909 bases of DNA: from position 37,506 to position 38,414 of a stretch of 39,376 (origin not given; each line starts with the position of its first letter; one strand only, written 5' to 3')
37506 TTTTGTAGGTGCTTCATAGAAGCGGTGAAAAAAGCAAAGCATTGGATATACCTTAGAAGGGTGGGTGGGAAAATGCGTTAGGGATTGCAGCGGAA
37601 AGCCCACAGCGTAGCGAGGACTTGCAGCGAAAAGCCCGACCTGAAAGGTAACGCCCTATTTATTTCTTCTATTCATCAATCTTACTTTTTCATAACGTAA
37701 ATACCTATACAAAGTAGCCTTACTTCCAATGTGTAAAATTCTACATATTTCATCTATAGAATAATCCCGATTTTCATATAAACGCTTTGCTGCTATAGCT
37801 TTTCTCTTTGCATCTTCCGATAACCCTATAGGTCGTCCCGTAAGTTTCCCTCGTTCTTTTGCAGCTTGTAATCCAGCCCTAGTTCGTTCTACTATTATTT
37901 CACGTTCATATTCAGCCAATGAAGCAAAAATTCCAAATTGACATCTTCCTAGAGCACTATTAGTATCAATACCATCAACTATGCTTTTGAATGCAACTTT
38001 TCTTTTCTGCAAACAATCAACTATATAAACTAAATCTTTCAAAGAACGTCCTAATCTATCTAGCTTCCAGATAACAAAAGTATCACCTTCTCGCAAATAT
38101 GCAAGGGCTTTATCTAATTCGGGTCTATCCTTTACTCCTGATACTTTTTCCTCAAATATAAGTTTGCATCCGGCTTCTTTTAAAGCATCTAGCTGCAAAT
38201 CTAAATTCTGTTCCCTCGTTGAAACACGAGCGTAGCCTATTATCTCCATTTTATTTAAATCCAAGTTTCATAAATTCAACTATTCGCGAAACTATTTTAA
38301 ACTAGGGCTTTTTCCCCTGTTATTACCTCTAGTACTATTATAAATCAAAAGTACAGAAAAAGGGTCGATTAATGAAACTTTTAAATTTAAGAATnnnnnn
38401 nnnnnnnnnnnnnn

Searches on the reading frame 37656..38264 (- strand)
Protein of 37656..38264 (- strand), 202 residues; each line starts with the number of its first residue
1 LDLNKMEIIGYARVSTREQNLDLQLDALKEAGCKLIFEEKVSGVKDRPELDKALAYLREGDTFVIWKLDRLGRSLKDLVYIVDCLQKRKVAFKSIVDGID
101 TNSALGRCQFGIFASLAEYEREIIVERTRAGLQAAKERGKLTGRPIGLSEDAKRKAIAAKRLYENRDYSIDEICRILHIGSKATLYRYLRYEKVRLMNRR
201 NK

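Call 46: search_protein_families(library=pfam, proteins=[window:37656-38264:-], max_evalue=0.01)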
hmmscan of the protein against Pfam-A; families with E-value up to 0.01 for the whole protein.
window:37656-38264:- (202 aa): 2 families
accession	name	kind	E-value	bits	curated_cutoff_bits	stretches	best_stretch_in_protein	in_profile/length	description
PF00239.26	Resolvase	-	1.8e-44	151.8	23.3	1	8-140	1-144/145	Resolvase, N terminal domain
PF02796.21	HTH_7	-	6.7e-05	23.4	23.8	1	143-190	1-43/45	Helix-turn-helix domain of resolvase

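Call 47: search_solved_structures(query=window:37656-38264:-, max_evalue=0.00001)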
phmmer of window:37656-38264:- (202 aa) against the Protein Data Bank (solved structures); distinct sequences matched with E-value up to 0.00001: 17.
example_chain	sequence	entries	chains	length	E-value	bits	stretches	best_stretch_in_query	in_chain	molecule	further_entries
4m6f_A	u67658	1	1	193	3.4e-45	157.5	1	8-155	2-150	DNA-invertase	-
3uj3_X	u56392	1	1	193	1.9e-44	155.1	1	8-150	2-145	DNA-invertase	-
2gm4_A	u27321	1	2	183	4.9e-28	101.6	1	6-152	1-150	Transposon gamma-delta resolvase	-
1zr2_A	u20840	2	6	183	9.3e-27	97.4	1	6-152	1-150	Transposon gamma-delta resolvase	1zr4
1gdt_A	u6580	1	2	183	1.6e-26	96.7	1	6-152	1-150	PROTEIN (GAMMA DELTA RESOLVASE)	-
5cy1_A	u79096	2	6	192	2.6e-26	95.9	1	6-189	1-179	Transposon Tn3 resolvase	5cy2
1gdr_A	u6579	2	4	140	6e-25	91.5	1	6-139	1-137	GAMMA DELTA-RESOLVASE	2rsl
2gm5_A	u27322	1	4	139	4.1e-24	88.8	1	8-136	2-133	Transposon gamma-delta resolvase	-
2r0q_C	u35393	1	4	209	4.4e-24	88.7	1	8-187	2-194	Putative transposon Tn552 DNA-invertase bin3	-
1ght_A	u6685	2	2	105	3.1e-18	69.6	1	6-107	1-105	TRANSPOSON GAMMA-DELTA RESOLVASE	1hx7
5c35_A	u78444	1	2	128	9.9e-18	68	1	8-92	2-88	Recombinase Sin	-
3pkz_A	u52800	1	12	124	4.5e-17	65.8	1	8-92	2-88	Recombinase Sin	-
5c31_A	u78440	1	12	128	4.5e-17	65.8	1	8-92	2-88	Sin, putative plasmid resolvase dimer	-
5c32_B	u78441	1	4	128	4.9e-17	65.7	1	8-92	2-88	Putative transposon Tn552 DNA-invertase bin3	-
5c34_B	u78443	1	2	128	5e-17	65.7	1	8-92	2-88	Putative transposon Tn552 DNA-invertase bin3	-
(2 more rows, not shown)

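Call 48: search_protein_families(library=ncbifam, proteins=[window:37656-38264:-], max_evalue=0.01)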
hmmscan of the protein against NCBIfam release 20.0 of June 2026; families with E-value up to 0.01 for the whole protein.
window:37656-38264:- (202 aa): 6 families
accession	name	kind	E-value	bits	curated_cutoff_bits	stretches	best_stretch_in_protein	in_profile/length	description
NF041201.1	recomb_XisF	equivalog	6.4e-25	88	375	1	8-175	1-182/465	fdxN element excision recombinase XisF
NF009949.0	PRK13413.1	equivalog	3.2e-16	59.6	272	1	8-195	2-199/203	master DNA invertase Mpi family serine-type recombinase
NF047343.1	SCCmet_CcrB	equivalog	2.7e-13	49.4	900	1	3-143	4-159/542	cassette chromosome recombinase CcrB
NF047347.1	SCCmet_CcrC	equivalog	2.5e-12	46.1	900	1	42-148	52-163/558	cassette chromosome recombinase CcrC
NF047344.1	SCCmet_CcrA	equivalog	3.3e-12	46.2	700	1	7-142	3-149/442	cassette chromosome recombinase CcrA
NF033518.0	transpos_IS607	equivalog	0.00086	18.9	110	1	6-79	54-138/187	IS607 family transposase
